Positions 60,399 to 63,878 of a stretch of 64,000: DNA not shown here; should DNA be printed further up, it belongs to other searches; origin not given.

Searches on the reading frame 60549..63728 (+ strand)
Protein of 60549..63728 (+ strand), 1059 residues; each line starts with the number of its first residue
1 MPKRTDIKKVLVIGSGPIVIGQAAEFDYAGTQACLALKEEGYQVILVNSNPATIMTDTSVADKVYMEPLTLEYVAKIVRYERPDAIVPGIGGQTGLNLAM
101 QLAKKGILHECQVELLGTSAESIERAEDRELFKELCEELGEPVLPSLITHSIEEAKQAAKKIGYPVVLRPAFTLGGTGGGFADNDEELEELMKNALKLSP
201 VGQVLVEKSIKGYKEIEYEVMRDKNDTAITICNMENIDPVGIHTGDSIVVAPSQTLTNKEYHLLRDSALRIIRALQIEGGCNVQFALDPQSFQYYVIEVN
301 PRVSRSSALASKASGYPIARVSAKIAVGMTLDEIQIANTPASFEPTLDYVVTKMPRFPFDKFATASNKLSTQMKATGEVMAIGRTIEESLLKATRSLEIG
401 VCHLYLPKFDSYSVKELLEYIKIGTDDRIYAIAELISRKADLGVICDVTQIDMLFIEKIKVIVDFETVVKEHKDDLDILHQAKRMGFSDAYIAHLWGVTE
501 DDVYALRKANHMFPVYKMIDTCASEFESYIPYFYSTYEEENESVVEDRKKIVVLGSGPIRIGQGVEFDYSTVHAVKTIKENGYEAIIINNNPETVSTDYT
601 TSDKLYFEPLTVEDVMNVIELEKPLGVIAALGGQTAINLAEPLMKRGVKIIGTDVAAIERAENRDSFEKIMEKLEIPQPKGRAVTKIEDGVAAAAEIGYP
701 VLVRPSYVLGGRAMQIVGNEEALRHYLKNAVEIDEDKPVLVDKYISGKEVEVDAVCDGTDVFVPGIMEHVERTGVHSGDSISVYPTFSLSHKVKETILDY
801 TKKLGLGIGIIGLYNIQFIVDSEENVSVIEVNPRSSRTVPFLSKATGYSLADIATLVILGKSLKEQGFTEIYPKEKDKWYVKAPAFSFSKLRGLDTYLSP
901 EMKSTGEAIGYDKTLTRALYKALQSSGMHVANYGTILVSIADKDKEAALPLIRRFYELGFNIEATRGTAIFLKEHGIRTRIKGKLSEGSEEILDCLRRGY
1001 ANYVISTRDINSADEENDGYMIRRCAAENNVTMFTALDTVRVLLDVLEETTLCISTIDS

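Call 48: search_protein_families(library=pfam, proteins=[window:60549-63728:+], max_evalue=1e-8)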
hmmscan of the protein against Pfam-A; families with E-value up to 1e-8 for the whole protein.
window:60549-63728:+ (1059 aa): 8 families
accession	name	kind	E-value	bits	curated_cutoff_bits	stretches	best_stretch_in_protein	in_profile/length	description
PF02786.22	CPSase_L_D2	-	1.4e-118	394.4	19.8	2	128-333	1-210/211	Carbamoyl-phosphate synthase L chain, ATP binding domain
PF25596.1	CPSase_L_D1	-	1.3e-99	328.7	27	2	7-124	2-117/118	Carbamoyl phosphate synthase preATP-grasp domain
PF07478.18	Dala_Dala_lig_C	-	3.6e-22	79.3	24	1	693-834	31-175/204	D-ala D-ala ligase C-terminus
PF02787.25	CPSase_L_D3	-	1.4e-20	73.4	26.6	1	420-496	2-80/80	Carbamoyl-phosphate synthetase large chain, oligomerisation domain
PF02142.27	MGS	-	9.2e-18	64.6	24.1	1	948-1035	2-94/94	MGS-like domain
PF02222.28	ATP-grasp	-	9e-17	61.7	27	0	136-304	3-164/179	ATP-grasp domain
PF02655.19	ATP-grasp_3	-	4.6e-14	53.2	23.2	0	668-834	9-156/160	ATP-grasp domain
PF15632.11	ATPgrasp_Ter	-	7.1e-12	45.7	29.1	0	737-861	3-111/131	ATP-grasp in the biosynthetic pathway with Ter operon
